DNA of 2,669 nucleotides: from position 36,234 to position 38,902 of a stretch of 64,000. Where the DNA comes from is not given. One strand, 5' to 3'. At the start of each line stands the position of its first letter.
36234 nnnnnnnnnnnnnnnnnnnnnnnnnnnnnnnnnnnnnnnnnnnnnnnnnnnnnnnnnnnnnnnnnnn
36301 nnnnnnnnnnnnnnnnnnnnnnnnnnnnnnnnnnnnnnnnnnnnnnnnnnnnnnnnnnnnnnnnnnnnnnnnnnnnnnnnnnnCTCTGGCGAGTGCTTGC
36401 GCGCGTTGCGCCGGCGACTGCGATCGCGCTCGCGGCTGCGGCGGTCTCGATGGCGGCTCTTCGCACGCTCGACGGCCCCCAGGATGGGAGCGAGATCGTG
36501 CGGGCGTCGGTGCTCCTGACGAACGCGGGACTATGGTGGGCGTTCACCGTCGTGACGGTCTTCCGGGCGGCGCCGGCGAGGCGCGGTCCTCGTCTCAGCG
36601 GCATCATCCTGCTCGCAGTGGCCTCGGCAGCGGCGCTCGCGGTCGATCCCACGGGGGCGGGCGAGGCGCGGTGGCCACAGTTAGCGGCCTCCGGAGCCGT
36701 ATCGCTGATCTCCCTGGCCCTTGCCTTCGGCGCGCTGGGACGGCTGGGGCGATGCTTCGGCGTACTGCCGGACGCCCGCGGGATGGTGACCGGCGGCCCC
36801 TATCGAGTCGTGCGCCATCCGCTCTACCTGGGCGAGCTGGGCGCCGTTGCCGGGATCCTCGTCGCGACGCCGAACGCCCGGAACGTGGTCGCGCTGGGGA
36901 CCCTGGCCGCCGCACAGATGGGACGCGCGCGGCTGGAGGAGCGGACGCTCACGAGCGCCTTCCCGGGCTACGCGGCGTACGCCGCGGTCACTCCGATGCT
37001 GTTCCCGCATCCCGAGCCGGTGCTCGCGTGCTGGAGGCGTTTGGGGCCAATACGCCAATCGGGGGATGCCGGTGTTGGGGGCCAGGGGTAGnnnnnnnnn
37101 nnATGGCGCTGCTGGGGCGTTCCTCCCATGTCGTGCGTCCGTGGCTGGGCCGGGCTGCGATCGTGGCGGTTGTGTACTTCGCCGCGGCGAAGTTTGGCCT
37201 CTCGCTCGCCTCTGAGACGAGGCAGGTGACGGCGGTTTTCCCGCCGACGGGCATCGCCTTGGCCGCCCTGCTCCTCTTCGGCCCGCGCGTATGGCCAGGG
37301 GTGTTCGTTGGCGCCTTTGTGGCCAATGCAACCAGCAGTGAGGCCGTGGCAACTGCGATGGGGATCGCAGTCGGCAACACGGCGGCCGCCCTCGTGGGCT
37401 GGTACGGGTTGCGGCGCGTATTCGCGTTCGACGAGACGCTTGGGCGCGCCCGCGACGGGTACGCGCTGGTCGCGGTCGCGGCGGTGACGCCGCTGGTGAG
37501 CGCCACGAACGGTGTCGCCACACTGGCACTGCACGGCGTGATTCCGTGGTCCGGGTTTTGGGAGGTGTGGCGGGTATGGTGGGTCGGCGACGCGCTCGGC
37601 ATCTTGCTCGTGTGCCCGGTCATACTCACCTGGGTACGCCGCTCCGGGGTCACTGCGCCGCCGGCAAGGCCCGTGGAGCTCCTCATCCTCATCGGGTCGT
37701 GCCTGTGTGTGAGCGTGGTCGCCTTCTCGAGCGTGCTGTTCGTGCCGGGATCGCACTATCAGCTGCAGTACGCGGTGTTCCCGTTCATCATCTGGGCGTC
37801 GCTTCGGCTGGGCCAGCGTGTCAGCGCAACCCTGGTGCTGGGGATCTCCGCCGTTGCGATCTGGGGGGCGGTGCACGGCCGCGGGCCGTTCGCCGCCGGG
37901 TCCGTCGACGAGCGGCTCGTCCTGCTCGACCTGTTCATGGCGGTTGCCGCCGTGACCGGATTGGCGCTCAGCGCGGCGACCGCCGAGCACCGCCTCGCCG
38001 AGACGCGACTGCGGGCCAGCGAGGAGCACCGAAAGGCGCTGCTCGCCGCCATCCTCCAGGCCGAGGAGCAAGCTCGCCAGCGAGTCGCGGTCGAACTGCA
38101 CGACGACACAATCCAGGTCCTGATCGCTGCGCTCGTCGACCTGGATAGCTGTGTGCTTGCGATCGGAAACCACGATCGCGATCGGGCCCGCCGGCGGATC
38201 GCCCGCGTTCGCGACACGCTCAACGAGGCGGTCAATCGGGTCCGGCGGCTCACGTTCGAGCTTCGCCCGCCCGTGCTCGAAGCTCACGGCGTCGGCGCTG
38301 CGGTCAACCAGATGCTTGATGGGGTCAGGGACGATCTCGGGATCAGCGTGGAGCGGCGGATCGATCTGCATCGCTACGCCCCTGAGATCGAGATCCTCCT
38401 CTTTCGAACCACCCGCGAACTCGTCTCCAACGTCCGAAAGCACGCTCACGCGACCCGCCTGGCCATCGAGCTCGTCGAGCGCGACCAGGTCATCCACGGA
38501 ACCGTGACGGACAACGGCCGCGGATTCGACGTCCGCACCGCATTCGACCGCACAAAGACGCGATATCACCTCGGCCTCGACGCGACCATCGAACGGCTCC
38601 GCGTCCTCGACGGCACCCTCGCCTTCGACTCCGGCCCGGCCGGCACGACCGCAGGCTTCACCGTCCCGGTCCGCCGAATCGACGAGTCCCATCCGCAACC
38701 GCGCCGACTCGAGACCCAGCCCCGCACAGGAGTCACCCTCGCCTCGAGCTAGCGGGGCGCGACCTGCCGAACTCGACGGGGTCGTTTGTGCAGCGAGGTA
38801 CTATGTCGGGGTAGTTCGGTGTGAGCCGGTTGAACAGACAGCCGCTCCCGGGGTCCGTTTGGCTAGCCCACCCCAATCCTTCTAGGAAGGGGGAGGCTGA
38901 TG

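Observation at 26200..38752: Monoderm-type Flp/Tad pilus locus bracketed by a split LuxR / HisKA_3 two-component pair, with non-canonical members and no prepilin peptidase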

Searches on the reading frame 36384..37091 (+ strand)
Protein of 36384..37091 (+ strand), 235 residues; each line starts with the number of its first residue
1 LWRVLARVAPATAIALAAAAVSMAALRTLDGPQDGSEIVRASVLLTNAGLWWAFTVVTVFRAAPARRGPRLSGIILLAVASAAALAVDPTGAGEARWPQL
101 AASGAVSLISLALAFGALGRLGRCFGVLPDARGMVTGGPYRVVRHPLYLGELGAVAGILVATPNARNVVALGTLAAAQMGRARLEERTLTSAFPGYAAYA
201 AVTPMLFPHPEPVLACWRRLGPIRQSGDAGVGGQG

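Call 7: search_protein_families(library=pfam, max_evalue=0.01, proteins=[window:36384-37091:+])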
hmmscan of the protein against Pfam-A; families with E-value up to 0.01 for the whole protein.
window:36384-37091:+ (235 aa): 3 families
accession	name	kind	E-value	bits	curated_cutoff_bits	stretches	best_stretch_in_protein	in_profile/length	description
PF04191.18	PEMT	-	1.5e-08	35.5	25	1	113-193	19-102/105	Phospholipid methyltransferase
PF04140.19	ICMT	-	4e-05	24.4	24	1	131-189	32-93/95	Isoprenylcysteine carboxyl methyltransferase (ICMT) family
PF06966.17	DUF1295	-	0.008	16.1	20.4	0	106-177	127-206/235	Protein of unknown function (DUF1295)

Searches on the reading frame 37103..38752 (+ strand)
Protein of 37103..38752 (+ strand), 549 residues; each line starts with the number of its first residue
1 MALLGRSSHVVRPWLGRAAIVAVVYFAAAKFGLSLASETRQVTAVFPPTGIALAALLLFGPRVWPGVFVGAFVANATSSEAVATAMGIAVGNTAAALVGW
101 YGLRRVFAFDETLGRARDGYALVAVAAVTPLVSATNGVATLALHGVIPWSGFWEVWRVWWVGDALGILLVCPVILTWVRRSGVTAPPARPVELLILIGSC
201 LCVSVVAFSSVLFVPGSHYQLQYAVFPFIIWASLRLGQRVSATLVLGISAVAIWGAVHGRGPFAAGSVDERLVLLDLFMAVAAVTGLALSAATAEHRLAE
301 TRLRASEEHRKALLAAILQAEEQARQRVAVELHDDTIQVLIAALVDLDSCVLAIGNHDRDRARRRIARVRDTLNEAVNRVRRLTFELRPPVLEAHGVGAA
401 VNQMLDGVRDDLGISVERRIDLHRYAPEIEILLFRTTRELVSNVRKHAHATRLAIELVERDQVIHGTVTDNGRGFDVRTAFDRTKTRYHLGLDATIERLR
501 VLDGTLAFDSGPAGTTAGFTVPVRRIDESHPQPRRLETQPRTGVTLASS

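Call 7: search_protein_families(library=pfam, max_evalue=0.01, proteins=[window:37112-38752:+])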
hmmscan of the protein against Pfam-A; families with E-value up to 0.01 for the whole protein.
window:37112-38752:+ (546 aa): 4 families
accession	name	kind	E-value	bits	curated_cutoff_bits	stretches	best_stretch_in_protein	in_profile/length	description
PF05231.19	MASE1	-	3.3e-47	161.5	29.8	1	16-292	3-297/299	MASE1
PF07730.19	HisKA_3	-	4.2e-10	40.4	24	1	322-389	2-68/68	Histidine kinase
PF02518.31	HATPase_c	-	1.3e-07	32.4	26.4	1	427-521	3-110/111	Histidine kinase-, DNA gyrase B-, and HSP90-like ATPase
PF06177.16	QueT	-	0.0031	18.3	33.7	1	15-174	4-138/141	QueT transporter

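Call 26: find_related_loci(query=window:37103-38752:+, collection=metagenome_contigs, flank=10000)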
Query window:37103-38752:+ (549 aa) in metagenome_contigs; peptide patterns used: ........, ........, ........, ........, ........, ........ (x = any residue, [..] = any of these).
600 stretches matched a pattern (row limit reached: there are more); 473 encode a relative of the query (tblastn E <= 1e-3); the best 80 are kept; 80 distinct loci.
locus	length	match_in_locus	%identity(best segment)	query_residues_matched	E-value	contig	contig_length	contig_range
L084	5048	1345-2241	52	7-303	8e-83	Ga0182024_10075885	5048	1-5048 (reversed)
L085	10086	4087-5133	49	21-364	8e-78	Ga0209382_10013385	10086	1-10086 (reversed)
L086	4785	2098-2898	55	30-300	3e-77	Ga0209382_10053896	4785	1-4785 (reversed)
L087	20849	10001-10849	51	30-310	3e-75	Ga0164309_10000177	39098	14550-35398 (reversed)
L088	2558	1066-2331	40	14-411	2e-71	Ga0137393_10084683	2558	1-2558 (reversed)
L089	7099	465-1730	39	14-411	3e-69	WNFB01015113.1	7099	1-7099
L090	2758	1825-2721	44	15-312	1e-64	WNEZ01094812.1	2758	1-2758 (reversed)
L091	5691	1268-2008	49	297-549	1e-56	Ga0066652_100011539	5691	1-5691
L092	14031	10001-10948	43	19-335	7e-56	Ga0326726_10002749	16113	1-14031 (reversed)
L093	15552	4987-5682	49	297-534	2e-53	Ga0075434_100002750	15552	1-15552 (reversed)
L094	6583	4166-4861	49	297-534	4e-53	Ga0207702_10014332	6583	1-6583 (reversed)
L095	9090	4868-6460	30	17-523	6e-51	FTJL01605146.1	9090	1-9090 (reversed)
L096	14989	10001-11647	32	21-539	9e-50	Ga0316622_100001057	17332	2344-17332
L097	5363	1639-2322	47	297-523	1e-47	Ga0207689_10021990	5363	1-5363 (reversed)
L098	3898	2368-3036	46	302-523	1e-46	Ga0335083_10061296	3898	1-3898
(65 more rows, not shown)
